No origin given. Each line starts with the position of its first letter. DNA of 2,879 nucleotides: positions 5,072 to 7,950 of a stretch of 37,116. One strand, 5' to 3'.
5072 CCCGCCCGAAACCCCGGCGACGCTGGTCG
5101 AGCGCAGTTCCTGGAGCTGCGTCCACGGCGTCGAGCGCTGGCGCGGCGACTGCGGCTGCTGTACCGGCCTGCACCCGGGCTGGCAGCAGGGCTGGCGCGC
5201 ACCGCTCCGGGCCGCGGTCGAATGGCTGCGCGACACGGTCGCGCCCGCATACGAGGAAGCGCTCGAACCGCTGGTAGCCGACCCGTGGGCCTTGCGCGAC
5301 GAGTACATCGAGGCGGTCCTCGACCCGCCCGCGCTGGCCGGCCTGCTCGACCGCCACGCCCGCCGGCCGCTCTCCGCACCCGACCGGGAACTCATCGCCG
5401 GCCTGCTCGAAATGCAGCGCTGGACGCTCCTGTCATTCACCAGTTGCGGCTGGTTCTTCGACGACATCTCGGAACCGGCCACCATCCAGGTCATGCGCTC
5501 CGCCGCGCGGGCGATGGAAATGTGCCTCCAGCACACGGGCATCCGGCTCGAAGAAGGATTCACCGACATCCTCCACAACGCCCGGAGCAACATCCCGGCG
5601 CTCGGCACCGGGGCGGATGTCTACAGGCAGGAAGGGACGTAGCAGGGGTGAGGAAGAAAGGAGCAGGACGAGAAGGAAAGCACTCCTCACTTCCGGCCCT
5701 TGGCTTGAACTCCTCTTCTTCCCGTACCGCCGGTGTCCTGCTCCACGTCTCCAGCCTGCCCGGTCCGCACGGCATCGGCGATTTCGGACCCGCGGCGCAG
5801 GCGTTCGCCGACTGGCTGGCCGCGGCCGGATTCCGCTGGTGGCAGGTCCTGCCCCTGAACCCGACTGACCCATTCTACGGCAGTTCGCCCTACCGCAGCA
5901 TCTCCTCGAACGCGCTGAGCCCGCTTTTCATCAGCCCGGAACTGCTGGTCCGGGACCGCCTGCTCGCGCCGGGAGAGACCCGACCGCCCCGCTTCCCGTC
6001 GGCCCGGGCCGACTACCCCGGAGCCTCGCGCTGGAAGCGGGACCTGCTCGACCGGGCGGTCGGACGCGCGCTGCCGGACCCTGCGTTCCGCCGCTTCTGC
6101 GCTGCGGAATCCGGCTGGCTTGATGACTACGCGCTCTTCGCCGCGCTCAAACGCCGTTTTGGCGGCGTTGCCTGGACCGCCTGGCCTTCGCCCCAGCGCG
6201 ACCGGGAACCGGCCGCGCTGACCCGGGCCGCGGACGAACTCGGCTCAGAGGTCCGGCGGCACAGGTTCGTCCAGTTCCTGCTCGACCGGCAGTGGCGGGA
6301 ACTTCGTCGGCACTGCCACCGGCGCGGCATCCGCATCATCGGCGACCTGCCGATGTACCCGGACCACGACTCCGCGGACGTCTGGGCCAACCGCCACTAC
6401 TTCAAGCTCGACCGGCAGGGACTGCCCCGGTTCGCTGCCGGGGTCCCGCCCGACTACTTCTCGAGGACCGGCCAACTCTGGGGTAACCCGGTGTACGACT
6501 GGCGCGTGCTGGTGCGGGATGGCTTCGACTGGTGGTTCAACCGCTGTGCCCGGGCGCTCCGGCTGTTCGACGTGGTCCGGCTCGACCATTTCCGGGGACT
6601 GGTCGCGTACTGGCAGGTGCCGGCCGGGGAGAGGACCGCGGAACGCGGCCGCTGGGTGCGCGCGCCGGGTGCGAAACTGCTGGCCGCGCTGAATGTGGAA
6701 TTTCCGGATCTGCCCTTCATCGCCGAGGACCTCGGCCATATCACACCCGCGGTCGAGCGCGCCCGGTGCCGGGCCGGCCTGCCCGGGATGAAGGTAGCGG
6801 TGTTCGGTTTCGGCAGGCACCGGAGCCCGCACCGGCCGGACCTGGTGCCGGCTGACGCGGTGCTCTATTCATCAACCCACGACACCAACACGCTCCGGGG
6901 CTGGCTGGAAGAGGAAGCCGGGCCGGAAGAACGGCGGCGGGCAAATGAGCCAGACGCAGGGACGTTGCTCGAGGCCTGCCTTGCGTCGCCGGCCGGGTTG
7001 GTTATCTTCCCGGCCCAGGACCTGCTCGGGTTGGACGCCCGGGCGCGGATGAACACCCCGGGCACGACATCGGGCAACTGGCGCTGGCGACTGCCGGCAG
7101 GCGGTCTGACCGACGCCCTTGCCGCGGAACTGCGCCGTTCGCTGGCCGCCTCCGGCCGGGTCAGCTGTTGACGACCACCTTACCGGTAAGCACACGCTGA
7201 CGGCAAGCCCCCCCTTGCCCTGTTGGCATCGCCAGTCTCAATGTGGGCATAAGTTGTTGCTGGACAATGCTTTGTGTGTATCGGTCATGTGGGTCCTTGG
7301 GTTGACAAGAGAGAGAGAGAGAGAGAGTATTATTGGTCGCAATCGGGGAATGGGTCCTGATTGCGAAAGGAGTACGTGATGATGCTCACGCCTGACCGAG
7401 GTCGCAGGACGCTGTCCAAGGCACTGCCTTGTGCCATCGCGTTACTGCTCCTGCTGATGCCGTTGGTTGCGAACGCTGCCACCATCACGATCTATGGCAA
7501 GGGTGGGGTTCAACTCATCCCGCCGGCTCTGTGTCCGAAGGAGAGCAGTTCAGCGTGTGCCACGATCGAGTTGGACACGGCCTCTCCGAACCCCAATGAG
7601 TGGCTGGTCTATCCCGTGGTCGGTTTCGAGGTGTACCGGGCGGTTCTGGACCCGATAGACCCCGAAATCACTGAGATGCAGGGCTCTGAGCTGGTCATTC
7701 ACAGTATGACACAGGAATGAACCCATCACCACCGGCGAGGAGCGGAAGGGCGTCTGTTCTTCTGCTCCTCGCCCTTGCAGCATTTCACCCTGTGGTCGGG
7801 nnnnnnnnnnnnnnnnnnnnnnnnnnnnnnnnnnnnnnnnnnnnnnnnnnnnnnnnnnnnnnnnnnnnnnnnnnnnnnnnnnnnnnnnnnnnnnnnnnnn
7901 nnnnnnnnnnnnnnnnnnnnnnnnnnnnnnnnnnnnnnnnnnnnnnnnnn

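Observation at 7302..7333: (AG)10 microsatellite forms the whole spacer of a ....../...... promoter: candidate slipped-strand phase switch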

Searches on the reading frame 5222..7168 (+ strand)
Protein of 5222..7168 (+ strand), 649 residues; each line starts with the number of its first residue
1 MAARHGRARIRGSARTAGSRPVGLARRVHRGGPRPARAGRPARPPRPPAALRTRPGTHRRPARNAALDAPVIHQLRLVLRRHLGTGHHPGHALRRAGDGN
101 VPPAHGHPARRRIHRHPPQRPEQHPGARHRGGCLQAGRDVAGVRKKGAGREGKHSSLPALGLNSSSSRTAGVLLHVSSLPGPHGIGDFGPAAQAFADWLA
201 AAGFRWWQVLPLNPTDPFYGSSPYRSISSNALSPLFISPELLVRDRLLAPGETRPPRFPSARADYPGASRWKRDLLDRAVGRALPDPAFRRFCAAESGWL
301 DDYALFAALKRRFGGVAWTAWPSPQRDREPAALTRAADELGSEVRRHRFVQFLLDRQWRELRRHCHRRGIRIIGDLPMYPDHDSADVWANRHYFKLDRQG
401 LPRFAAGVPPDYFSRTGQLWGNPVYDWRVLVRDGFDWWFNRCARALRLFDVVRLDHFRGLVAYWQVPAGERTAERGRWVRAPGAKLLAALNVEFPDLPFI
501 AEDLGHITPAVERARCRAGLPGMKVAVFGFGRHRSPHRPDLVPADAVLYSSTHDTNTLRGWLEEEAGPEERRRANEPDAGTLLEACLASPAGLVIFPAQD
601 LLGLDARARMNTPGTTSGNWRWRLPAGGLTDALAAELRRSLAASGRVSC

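Call 10: search_protein_families(library=pfam, proteins=[window:5222-7168:+], max_evalue=0.01)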
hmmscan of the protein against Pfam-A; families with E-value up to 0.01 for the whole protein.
window:5222-7168:+ (649 aa): 1 family
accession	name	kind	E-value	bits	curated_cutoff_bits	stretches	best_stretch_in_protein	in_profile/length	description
PF02446.23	Glyco_hydro_77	-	1e-151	506.4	25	1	174-626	1-461/465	4-alpha-glucanotransferase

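Call 57: find_homologous_proteins(query=window:5222-7168:+, max_evalue=1e-50)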
Query window:5222-7168:+ (649 aa): 7825 proteins with E <= 1e-50 among 8000 candidates; the best 120 are listed.
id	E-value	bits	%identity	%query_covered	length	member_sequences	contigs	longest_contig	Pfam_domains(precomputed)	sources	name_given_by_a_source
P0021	0.0e+0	1132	100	75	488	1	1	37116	PF02446.24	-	-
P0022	1.5e-246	838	77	75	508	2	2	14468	PF02446.24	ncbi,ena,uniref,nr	ncbi:MAG TPA: 4-alpha-glucanotransferase [candidate division WOR-3 bacterium]|uniref:4-alpha-glucano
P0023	1.9e-235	802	74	75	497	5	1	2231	PF02446.24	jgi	jgi:4-alpha-glucanotransferase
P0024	1.7e-211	722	71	71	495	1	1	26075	PF02446.24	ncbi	ncbi:MAG: 4-alpha-glucanotransferase [bacterium]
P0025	3.5e-205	701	66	74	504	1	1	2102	PF02446.24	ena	-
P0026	3.8e-181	622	60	75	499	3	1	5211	PF02446.24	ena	-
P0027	1.4e-173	597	58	75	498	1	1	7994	PF02446.24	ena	-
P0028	8.7e-165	568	56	77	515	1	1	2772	PF02446.24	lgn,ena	-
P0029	5.2e-163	562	54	75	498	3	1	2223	PF02446.24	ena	-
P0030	7.4e-163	562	54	75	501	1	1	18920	PF02446.24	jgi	jgi:4-alpha-glucanotransferase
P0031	8.8e-163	561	55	74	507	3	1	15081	PF02446.24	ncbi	-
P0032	1.4e-161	557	55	74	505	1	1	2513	PF02446.24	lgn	-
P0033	2.6e-159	550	55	74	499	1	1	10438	PF02446.24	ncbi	-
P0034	1.8e-153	531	51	74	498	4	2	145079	PF02446.24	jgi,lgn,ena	-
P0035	4.1e-153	529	53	74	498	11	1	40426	PF02446.24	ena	-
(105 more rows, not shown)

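Call 58: find_encoding_contigs(protein=P0022, flank=7000, max_places=4)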
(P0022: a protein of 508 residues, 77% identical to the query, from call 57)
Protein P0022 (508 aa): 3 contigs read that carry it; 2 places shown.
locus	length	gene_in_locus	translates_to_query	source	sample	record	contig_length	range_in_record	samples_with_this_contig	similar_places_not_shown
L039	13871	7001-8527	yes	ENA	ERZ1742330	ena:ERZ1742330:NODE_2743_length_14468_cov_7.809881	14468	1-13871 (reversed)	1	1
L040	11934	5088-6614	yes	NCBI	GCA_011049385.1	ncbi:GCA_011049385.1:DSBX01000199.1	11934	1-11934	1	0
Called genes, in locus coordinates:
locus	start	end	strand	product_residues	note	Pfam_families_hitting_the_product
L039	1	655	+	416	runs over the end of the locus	PF02012:BNR (faint), PF14870:PSII_BNR (faint), PF15902:Sortilin-Vps10 (faint), PF18962:Por_Secre_tail (weak)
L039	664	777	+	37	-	-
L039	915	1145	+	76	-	PF04255:DUF433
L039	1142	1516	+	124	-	PF18478:PIN_10, PF18480:DUF5615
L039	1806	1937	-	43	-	-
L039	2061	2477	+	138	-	-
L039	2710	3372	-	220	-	PF00583:Acetyltransf_1, PF13508:Acetyltransf_7, PF13673:Acetyltransf_10 (weak)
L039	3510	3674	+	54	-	PF06445:GyrI-like (weak)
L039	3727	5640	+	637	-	PF02922:CBM_48, PF00128:Alpha-amylase (faint), PF02806:Alpha-amylase_C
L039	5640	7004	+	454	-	PF03065:Glyco_hydro_57, PF12055:DUF3536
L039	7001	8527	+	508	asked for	PF02446:Glyco_hydro_77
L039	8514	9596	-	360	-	-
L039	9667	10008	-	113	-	-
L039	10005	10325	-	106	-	-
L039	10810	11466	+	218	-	PF03351:DOMON (weak)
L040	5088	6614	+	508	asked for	PF02446:Glyco_hydro_77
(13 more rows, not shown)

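Call 65: find_encoding_contigs(protein=P0021, flank=3000, max_places=10)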
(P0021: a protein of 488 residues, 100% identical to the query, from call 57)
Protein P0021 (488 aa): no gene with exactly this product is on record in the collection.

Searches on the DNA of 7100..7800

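Call 35: search_rna_families(source=window, start=7100, end=7800, threshold=evalue, max_evalue=1)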
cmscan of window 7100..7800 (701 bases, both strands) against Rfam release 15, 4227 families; matches with E-value up to 1: 1.
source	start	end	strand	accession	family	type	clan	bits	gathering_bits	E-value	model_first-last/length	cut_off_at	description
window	7727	7779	-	RF01918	mir-1249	Gene; miRNA;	-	17.4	83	0.97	1-75/75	no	mir-1249 microRNA precursor family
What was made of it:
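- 7338..7365 (+): 5'-UTR hairpin (11-bp stem), probably at or near the 5' end of the mRNA. No Rfam family matches (call 35).
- There is no Rfam match (call 35).
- Tried and rejected: Rfam gave nothing for 7100-7800 (call 35).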
